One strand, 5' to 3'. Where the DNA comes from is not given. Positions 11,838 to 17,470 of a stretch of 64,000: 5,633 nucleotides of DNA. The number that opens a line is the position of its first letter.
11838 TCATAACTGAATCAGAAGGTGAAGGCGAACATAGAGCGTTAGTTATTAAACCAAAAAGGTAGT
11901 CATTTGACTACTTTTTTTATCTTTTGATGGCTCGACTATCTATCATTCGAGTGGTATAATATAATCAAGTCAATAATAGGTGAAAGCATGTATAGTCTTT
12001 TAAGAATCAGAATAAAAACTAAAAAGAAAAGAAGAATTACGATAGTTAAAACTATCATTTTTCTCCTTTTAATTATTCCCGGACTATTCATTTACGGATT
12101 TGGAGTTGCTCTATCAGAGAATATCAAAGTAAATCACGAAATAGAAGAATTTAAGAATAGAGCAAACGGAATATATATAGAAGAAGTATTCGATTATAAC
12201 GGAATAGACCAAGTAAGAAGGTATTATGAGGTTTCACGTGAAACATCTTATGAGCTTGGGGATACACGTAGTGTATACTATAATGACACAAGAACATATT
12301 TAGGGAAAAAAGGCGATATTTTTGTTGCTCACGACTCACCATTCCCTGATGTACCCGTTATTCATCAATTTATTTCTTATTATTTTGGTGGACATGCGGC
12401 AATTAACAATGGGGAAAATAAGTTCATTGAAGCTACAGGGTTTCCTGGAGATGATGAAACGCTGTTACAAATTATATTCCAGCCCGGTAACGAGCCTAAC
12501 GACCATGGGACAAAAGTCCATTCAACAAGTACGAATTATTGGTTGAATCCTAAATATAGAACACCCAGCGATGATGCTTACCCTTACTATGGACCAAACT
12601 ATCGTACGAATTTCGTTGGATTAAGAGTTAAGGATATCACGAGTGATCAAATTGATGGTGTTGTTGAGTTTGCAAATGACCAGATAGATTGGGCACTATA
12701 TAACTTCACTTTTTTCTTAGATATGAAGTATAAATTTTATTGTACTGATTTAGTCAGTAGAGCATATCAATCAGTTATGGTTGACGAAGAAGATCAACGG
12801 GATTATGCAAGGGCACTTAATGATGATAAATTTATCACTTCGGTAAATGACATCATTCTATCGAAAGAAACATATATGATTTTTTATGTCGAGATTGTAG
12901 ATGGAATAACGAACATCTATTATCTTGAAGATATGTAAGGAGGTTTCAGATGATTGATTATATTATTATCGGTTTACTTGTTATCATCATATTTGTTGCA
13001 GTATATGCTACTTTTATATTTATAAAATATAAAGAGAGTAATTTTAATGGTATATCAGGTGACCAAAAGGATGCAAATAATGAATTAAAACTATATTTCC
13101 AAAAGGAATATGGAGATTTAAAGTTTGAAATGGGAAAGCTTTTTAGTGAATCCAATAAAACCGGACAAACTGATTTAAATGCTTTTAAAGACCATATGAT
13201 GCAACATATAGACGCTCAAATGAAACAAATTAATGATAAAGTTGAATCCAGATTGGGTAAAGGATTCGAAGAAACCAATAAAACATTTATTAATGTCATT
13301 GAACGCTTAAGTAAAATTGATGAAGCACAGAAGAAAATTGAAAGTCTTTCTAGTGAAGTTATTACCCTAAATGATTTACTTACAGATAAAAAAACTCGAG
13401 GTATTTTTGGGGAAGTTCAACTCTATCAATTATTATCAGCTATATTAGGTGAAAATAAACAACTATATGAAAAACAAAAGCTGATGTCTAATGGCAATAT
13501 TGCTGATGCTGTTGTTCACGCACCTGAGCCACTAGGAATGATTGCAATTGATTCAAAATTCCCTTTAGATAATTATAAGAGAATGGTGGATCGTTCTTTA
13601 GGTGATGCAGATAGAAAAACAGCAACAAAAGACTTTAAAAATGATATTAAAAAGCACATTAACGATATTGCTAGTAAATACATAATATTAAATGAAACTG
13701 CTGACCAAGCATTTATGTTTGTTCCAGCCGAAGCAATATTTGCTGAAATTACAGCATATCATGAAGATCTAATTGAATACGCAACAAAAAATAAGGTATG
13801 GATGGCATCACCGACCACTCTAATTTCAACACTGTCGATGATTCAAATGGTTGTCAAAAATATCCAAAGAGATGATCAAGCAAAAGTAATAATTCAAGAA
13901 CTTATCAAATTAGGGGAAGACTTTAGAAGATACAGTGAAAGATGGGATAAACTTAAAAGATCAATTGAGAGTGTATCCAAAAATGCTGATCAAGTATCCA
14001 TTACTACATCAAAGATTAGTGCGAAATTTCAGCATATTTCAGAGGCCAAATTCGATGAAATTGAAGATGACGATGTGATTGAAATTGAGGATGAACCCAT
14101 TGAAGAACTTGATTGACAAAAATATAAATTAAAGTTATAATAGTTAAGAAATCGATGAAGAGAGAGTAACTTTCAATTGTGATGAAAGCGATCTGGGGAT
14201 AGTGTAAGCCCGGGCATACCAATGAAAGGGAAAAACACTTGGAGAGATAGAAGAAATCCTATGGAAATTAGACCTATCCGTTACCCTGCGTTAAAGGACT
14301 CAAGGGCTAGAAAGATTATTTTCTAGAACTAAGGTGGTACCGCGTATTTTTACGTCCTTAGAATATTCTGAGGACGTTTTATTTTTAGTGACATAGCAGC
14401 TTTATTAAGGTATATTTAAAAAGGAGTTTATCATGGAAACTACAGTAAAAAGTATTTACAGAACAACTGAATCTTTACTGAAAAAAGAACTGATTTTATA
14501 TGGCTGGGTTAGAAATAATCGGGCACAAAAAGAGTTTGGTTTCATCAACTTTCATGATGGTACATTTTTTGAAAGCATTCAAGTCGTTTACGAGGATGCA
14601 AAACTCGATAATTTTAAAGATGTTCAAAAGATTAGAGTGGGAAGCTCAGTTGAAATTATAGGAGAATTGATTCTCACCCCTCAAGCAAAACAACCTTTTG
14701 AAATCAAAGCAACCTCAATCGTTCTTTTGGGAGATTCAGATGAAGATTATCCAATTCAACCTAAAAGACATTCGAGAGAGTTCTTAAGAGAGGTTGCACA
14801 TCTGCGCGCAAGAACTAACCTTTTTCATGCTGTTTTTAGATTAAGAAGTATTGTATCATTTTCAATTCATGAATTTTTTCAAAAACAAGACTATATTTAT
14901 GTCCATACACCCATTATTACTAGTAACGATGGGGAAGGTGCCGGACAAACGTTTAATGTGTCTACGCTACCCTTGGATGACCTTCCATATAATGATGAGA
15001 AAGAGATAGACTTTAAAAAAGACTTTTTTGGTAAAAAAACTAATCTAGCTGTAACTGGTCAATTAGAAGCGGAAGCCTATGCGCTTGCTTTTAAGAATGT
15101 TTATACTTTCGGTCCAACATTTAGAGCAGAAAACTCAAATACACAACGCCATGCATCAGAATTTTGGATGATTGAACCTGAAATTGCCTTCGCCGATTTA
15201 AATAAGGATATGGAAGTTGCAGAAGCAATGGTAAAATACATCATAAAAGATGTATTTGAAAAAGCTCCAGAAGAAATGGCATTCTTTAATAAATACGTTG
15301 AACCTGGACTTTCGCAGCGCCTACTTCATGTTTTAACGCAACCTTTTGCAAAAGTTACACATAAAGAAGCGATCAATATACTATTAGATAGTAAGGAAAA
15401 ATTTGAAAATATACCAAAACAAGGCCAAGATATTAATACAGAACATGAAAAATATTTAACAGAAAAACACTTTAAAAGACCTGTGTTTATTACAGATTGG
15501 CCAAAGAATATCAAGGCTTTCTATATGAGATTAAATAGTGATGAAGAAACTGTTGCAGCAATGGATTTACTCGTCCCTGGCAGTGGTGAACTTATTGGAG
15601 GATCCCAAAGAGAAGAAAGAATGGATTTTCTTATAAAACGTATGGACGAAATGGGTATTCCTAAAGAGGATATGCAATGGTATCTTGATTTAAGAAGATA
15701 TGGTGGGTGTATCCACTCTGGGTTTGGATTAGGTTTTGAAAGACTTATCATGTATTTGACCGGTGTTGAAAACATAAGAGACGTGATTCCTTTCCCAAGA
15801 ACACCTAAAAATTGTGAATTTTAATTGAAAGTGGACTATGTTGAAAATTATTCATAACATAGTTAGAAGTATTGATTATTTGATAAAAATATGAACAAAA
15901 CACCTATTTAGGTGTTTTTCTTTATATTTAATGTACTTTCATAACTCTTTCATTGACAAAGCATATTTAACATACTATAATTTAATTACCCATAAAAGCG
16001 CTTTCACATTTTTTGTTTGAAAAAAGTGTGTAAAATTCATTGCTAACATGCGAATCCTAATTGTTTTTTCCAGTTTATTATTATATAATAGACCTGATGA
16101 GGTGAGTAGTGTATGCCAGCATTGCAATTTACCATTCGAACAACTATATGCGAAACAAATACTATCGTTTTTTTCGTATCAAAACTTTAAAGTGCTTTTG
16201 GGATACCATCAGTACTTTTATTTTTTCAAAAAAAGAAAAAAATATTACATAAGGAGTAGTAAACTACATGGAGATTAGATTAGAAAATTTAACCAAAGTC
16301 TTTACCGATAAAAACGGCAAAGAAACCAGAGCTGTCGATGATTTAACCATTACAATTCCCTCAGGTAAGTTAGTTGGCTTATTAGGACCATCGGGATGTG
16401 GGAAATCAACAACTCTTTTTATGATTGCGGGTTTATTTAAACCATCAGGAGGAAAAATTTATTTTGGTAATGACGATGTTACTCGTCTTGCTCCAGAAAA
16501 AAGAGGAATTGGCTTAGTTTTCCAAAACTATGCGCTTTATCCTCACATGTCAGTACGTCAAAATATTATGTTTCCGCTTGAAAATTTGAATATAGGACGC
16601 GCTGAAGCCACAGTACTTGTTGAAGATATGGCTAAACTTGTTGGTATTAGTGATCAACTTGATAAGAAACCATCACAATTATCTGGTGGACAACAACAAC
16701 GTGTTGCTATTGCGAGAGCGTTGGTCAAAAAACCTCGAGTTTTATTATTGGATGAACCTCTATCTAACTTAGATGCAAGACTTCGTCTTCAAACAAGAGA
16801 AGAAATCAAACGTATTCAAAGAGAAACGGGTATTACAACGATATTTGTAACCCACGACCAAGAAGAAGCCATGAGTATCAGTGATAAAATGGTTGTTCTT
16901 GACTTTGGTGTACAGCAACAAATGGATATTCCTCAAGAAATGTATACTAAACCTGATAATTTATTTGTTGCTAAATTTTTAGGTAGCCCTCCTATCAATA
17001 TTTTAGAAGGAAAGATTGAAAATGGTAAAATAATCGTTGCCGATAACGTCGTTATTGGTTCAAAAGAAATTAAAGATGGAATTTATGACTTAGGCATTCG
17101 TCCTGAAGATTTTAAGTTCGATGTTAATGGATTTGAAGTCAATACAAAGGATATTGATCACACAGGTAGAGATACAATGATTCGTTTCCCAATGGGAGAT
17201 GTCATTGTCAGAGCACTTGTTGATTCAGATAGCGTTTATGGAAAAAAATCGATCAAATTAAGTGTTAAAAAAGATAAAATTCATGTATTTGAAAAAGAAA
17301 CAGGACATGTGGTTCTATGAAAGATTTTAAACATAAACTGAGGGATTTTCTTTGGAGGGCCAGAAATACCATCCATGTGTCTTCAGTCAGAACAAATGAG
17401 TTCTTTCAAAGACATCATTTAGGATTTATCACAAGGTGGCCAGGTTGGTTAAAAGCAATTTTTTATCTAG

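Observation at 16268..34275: Candidate system for extracellular DNA capture, digestion and import: CUT1 ABC importer, two SNase lipoproteins, an LTD/OB giant lipoprotein and tandem NrnA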

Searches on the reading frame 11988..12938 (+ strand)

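Call 46: search_protein_families(library=pfam, proteins=[window:11988-12938:+], max_evalue=0.001)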
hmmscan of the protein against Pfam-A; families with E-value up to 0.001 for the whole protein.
window:11988-12938:+ (316 aa): 1 family
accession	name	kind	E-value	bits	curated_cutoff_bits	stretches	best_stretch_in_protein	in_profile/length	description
PF05708.18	Peptidase_C92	-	0.00022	21.7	27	1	213-270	71-128/166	Permuted papain-like amidase enzyme, YaeF/YiiX, C92 family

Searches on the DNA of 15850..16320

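Call 35: search_rna_families(source=window, start=15850, end=16320, threshold=evalue, max_evalue=5)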
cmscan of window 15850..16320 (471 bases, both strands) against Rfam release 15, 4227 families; matches with E-value up to 5: 8.
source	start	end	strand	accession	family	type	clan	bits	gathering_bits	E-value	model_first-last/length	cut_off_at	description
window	15867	15926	+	RF02063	STnc350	Gene; sRNA;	-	22.2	60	0.091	1-68/68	no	Salmonella enterica sRNA STnc350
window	15876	15941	-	RF00238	ctRNA_pND324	Gene; antisense;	-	20.9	45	1.4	1-86/86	no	ctRNA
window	15897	15942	-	RF02844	RefA9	Gene; antisense;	-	20.7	49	0.92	1-64/64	no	Enterococcus sRNA A9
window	15995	16101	+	RF00437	HLE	Cis-reg;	-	20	60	0.16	1-130/130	no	Hairy RNA localisation element (HLE)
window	15977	16070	+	RF00616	LhrC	Gene; sRNA;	CL00114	19.4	110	2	1-111/111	no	Listeria LhrC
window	15850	15928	+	RF02845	Ref1C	Gene; sRNA;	-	18.7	90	3.5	25-131/131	5'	Enterococcus sRNA 1C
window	15893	15947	-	RF02427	SpF10_sRNA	Gene; sRNA;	-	18.5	60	0.78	1-57/57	no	Streptococcus sRNA SpF10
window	16178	16230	+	RF00051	mir-17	Gene; miRNA;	-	15.1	49.5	1.5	1-80/80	no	mir-17 microRNA precursor family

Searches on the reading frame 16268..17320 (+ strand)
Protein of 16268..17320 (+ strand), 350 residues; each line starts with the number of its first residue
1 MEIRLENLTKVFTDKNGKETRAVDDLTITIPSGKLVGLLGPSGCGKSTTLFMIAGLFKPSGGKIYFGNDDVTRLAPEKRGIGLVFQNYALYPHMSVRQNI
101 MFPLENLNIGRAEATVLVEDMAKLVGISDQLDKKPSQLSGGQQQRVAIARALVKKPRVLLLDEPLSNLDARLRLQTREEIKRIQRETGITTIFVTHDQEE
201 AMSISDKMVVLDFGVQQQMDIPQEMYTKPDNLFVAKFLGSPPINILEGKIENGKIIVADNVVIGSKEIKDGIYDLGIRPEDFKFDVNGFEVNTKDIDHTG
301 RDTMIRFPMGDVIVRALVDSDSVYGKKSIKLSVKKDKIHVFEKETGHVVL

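Call 4: search_protein_families(library=pfam, proteins=[window:16268-17320:+], max_evalue=0.01)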
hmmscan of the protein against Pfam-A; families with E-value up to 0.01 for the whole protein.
window:16268-17320:+ (350 aa): 3 families
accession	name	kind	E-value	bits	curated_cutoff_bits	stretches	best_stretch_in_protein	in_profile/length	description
PF00005.33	ABC_tran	-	8.9e-37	127.2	25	1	24-165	2-136/137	ABC transporter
PF17912.7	OB_MalK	-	8.6e-05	23.8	27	1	239-282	1-53/53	MalK OB fold domain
PF13304.12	AAA_21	-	0.0001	23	27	0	136-199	236-301/304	AAA domain, putative AbiEii toxin, Type IV TA system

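Call 5: search_protein_families(library=ncbifam, proteins=[window:16268-17320:+], max_evalue=0.001)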
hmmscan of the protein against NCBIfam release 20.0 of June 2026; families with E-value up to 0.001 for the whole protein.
window:16268-17320:+ (350 aa): 189 families (the best 25 are shown)
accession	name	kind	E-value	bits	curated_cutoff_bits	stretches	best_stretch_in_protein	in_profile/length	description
NF008653.0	PRK11650.1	subfamily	8.8e-103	344.1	432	1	2-348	3-354/357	sn-glycerol-3-phosphate ABC transporter ATP-binding protein UgpC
NF040933.2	ABC_arch_GlcV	equivalog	2.4e-97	326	450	1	2-294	2-298/357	glucose ABC transporter ATP-binding protein GlcV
TIGR03265.1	PhnT2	equivalog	4e-95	319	457.7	1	14-318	11-321/353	putative 2-aminoethylphosphonate ABC transporter ATP-binding protein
NF006987.0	PRK09452.1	equivalog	9.9e-88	294.3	482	1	3-252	18-260/378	spermidine/putrescine ABC transporter ATP-binding protein PotA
TIGR01187.1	potA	subfamily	3.3e-86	289.3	355.6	1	38-269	1-232/325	polyamine ABC transporter ATP-binding protein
NF043075.1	MMSYN1_0197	equivalog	8.4e-84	281.4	550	1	3-342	3-340/341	spermidine/putrescine ABC transporter ATP-binding protein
NF008513.0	PRK11432.1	equivalog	1.8e-82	277.1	496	1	5-298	9-299/351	ferric ABC transporter ATP-binding protein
NF008233.0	PRK11000.1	equivalog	4.7e-80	269.2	568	1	3-344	4-356/369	maltose/maltodextrin ABC transporter ATP-binding protein MalK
NF040840.2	tungstate_WtpC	equivalog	4e-76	256.5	440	1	22-286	15-280/347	tungstate ABC transporter ATP-binding protein WtpC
TIGR00968.1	3a0106s01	subfamily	1.3e-74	250.7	342.75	1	18-240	11-233/237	sulfate ABC transporter ATP-binding protein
TIGR03258.1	PhnT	equivalog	3.4e-73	246.7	499.15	1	22-249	23-249/359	2-aminoethylphosphonate ABC transport system ATP-binding subunit PhnT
NF008105.0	PRK10851.1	equivalog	2.3e-71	240.4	502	1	1-283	1-281/362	sulfate/thiosulfate ABC transporter ATP-binding protein CysA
NF008621.0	PRK11607.1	equivalog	1.5e-69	234.6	613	1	5-266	22-273/377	putrescine ABC transporter ATP-binding subunit PotG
TIGR01186.1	proV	subfamily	7.4e-56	189.8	326.6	1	19-240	5-232/363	betaine/proline/choline family ABC transporter ATP-binding protein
NF040729.1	ABC_ATP_SaoA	equivalog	1.5e-53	181.8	360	1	3-212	2-207/248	ABC transporter ATP-binding protein SaoA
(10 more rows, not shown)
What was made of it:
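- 16268..17320 (+): ABC ATPase, MalK/UgpC type. UgpC model 344 bits, below the 432-bit cutoff (calls 4, 5).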

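Call 13: find_encoding_contigs(protein=window:16268-17320:+, flank=10000, max_places=6)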
Protein window:16268-17320:+ (350 aa): 24 contigs read that carry it; 6 places shown.
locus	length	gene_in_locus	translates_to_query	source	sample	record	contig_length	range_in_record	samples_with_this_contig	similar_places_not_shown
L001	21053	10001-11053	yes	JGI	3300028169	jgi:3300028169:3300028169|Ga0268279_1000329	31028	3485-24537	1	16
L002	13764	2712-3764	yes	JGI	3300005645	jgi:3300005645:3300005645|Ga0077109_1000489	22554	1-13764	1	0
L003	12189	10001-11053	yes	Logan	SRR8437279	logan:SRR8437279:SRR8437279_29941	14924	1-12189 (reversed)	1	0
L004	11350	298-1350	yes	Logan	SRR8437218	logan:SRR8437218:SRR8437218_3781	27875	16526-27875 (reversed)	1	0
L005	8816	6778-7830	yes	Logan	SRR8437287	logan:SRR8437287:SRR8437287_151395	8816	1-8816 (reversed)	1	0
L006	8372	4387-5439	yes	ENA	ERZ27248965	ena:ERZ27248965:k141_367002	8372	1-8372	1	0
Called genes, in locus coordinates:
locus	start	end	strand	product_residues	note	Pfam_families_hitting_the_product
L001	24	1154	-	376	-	PF00712:DNA_pol3_beta, PF02767:DNA_pol3_beta_2, PF02768:DNA_pol3_beta_3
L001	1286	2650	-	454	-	PF11638:DnaA_N, PF01695:IstB_IS21 (weak), PF00308:Bac_DnaA, PF00004:AAA (faint), PF08299:Bac_DnaA_C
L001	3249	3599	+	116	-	PF00825:Ribonuclease_P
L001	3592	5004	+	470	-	PF02096:60KD_IMP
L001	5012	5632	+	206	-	PF14804:Jag_N (weak), PF13083:KH_KhpA-B (weak), PF01424:R3H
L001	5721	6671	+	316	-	-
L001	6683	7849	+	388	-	PF02646:RmuC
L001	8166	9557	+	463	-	PF01336:tRNA_anti-codon, PF00152:tRNA-synt_2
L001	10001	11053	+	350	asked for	PF00005:ABC_tran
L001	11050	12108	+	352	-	PF00528:BPD_transp_1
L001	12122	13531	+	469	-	PF00528:BPD_transp_1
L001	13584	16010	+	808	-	PF16403:Bact_surface_Ig-like (weak), PF18981:InlK_D3 (faint), PF07495:Y_Y_Y (faint), PF16403:Bact_surface_Ig-like (weak), PF13416:SBP_bac_8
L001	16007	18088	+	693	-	PF03793:PASTA (faint), PF00565:SNase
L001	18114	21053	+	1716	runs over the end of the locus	PF20578:aBig_2, PF00932:LTD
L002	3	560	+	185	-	?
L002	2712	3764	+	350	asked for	PF00005:ABC_tran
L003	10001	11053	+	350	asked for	PF00005:ABC_tran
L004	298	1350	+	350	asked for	PF00005:ABC_tran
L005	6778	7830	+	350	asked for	PF00005:ABC_tran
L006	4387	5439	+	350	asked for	PF00005:ABC_tran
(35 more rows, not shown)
